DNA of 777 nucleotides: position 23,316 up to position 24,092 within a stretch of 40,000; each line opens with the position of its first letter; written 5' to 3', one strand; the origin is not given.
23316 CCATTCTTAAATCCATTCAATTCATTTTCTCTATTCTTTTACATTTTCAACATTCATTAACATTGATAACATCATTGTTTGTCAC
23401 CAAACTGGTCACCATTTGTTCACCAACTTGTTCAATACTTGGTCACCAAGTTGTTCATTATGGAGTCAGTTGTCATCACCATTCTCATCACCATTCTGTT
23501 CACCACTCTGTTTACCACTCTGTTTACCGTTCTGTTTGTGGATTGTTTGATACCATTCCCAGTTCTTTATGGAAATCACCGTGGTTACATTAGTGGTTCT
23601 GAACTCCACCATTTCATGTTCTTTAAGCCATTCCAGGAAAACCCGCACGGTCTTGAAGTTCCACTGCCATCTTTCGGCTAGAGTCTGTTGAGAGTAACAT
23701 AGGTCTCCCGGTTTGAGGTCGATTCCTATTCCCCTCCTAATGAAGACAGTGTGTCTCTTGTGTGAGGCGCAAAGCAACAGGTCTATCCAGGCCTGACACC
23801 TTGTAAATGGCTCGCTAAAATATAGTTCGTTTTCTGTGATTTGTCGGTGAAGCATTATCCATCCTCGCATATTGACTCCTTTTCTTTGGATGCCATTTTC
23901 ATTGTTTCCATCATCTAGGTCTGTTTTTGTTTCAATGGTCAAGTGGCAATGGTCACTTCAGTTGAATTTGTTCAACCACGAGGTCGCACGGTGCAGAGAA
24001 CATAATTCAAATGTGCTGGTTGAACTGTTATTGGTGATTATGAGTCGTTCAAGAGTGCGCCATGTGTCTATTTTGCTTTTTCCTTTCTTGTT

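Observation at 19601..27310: Integrase-bearing ~7.7-kb island inserted in tRNA-Pro(UGG), bounded by a perfect 45-bp direct repeat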

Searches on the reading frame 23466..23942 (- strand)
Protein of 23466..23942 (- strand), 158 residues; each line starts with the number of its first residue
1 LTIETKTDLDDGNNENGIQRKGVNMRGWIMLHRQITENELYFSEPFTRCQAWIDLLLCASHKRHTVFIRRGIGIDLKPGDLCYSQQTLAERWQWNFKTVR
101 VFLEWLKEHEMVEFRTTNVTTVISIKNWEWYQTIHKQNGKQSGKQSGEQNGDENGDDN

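Call 10: search_protein_families(library=pfam, proteins=[window:23466-23942:-], max_evalue=0.1)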
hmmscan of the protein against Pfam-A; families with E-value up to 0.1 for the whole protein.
window:23466-23942:- (158 aa): 1 family
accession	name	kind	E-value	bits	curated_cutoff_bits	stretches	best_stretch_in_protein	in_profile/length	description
PF09681.16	Phage_rep_org_N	-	1e-05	25.9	23.3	1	80-146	51-114/121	N-terminal phage replisome organiser (Phage_rep_org_N)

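Call 11: search_protein_families(library=phrogs, proteins=[window:23466-23942:-], max_evalue=0.01)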
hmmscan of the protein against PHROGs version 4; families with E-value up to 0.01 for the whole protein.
window:23466-23942:- (158 aa): 10 families
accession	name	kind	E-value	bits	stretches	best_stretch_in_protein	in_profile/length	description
phrog_2514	-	DNA, RNA and nucleotide metabolism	2e-24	87.3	1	25-149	2-128/270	DnaD-like helicase loader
phrog_186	-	DNA, RNA and nucleotide metabolism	2e-15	58.3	1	18-147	12-125/308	DnaD-like helicase loader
phrog_27581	-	unknown function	6.5e-10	40.1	1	25-145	25-149/216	-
phrog_35955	-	unknown function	3.9e-09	37.3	1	26-143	2-118/285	-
phrog_7498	-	DNA, RNA and nucleotide metabolism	8.1e-09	36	1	52-148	28-122/296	DnaD-like helicase loader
phrog_36825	-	unknown function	1.1e-06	29.5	1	25-134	1-110/279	-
phrog_11769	-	unknown function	9.1e-05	22.5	1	79-135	58-111/431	-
phrog_4880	-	DNA, RNA and nucleotide metabolism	0.00037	21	1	81-138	57-111/304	replisome organizer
phrog_1163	-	unknown function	0.0036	18.1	1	81-150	57-123/273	-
phrog_10469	-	DNA, RNA and nucleotide metabolism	0.005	17.2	1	71-142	50-117/305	DnaD-like helicase loader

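Call 12: search_protein_families(library=padloc, proteins=[window:23466-23942:-], max_evalue=0.01)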
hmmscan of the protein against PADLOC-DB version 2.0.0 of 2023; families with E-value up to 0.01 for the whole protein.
window:23466-23942:- (158 aa): 0 families

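Call 13: search_protein_families(library=ncbifam, proteins=[window:23466-23942:-], max_evalue=0.01)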
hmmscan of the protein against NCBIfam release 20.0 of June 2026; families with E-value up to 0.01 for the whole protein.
window:23466-23942:- (158 aa): 0 families

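Call 71: search_dna_similar(query=window:23466-23870:-, collection=phages, mode=protein, max_rows=12, max_evalue=0.001)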
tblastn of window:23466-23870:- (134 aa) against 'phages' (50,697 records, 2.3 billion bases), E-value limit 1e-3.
Records with a match: 190; places in all: 190; records where one place covers at least 80% of the query: 175.
Best place of each record, by identity: <60% 190.
By first word of the organism name: Staphylococcus 70; Paenibacillus 35; Bacillus 21; Vibrio 20; Listeria 9; Clostridium 8; Pseudomonas 5; Sulfitobacter 4; Bacteriophage 3; Anoxybacillus 2; and 10 more.
By host as written in the record: Staphylococcus aureus 23; Paenibacillus larvae 18; Vibrio breoganii 16; - 13; Bacillus subtilis 8; Listeria monocytogenes 7; Paenibacillus larvae ATCC 9545 6; Clostridium tetani ATCC 19406 4; and 56 more.
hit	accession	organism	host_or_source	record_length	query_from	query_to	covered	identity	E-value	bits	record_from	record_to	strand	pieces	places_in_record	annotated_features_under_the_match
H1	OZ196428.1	Vibrio phage F89 g1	Seawater and oysters mix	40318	1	122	91%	40.2%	2e-20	91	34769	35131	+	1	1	DnaD-like helicase loader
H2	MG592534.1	Vibrio phage 1.167.O._10N.261.51.F2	Vibrio breoganii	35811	1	122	91%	39.3%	2e-18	85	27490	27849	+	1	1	coil containing protein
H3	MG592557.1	Vibrio phage 1.189.B._10N.286.51.B5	Vibrio breoganii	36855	1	122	91%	39.3%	2e-18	85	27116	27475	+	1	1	coil containing protein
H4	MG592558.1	Vibrio phage 1.189.C._10N.286.51.B5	Vibrio breoganii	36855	1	122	91%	39.3%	2e-18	85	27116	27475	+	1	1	coil containing protein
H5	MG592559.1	Vibrio phage 1.189.O._10N.286.51.B5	Vibrio breoganii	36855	1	122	91%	39.3%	2e-18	85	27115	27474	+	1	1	coil containing protein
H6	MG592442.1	Vibrio phage 1.064.O._10N.261.52.E2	uncharacterized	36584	1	122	91%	39.3%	2e-18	85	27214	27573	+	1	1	coil containing protein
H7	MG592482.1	Vibrio phage 1.108.O._10N.222.51.A4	Vibrio breoganii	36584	1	122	91%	39.3%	2e-18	85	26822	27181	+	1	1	coil containing protein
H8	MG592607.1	Vibrio phage 1.242.O._10N.261.54.B2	Vibrio breoganii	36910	1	122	91%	39.3%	2e-18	85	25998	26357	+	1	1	coil containing protein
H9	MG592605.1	Vibrio phage 1.239.O._10N.261.52.F6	Vibrio breoganii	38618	1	122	91%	39.3%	2e-18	85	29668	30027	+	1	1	coil containing protein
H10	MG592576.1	Vibrio phage 1.206.O._10N.222.51.B10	Vibrio breoganii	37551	1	122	91%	39.3%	4e-18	84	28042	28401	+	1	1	coil containing protein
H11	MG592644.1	Vibrio phage 1.276.O._10N.286.54.E4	Vibrio cyclitrophicus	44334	1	108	81%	43.5%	4e-20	90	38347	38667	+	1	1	hypothetical protein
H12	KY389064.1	Staphylococcus phage phi879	Staphylococcus sciuri P879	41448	1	128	96%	35.1%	3e-15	76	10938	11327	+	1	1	replication initiation protein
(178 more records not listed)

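Call 72: search_dna_similar(query=window:23466-23870:-, collection=plasmids, mode=protein, max_rows=12, max_evalue=0.001)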
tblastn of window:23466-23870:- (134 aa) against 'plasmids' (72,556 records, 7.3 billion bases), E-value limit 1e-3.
Records with a match: 16; places in all: 17; records where one place covers at least 80% of the query: 15.
Best place of each record, by identity: <60% 16.
By first word of the organism name: Bacillus 4; Staphylococcus 3; Clostridium 2; Laceyella 1; Lactococcus 1; Paracoccus 1; Enterococcus 1; Staphylospora 1; Sinorhizobium 1; Segatella 1.
By predicted mobility (MOB-suite, as given by PLSDB): non-mobilizable 15; conjugative 1.
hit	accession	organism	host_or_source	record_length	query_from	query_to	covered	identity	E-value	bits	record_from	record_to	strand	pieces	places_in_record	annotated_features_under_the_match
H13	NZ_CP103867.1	Laceyella sacchari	mixed culture,Moutai-flavour Daqu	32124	1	127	95%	35.7%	2e-14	75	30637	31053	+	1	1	hypothetical protein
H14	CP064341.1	Lactococcus lactis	Channa argus (snakehead fish),cell ...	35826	2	125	93%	32.0%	2e-12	70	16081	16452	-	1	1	record has no annotation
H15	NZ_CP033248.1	Clostridium butyricum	environment swab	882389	1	117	87%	33.3%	9e-15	76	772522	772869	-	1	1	DnaA N-terminal domain-containing protein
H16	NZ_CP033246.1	Clostridium butyricum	Homo sapiens,stool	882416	1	117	87%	33.3%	9e-15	76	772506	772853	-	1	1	DnaA N-terminal domain-containing protein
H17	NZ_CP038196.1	Paracoccus versutus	single cell,soil adjacent to the roots ...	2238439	1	133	99%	28.9%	3e-7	55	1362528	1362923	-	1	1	none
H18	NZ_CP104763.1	Enterococcus raffinosus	-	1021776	2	130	96%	28.5%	5e-11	66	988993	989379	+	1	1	record has no annotation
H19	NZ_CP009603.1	Bacillus cereus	soil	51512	3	113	83%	31.1%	1e-7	56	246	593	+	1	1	hypothetical protein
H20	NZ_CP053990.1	Bacillus cereus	-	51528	3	113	83%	31.1%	1e-7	56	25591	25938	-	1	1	hypothetical protein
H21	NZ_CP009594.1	Bacillus cereus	-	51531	3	113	83%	31.1%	1e-7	56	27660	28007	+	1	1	hypothetical protein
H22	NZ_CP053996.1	Bacillus cereus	-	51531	3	113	83%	31.1%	1e-7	56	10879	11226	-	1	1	hypothetical protein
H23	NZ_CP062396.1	Staphylococcus aureus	Homo sapiens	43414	1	122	91%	26.2%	9e-10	62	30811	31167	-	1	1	DnaD domain protein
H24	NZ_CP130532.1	Staphylococcus aureus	Homo sapiens,purulent fluid,purulent ...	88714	1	122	91%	26.2%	1e-9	62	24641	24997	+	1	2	DnaD domain protein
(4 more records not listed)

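Call 103: find_related_loci(query=window:23466-23870:-, collection=viral_contigs, flank=8000)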
Query window:23466-23870:- (134 aa) in viral_contigs; peptide patterns used: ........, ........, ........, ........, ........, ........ (x = any residue, [..] = any of these).
1 stretches matched a pattern, but none encodes a relative of the query by tblastn (E <= 1e-3).
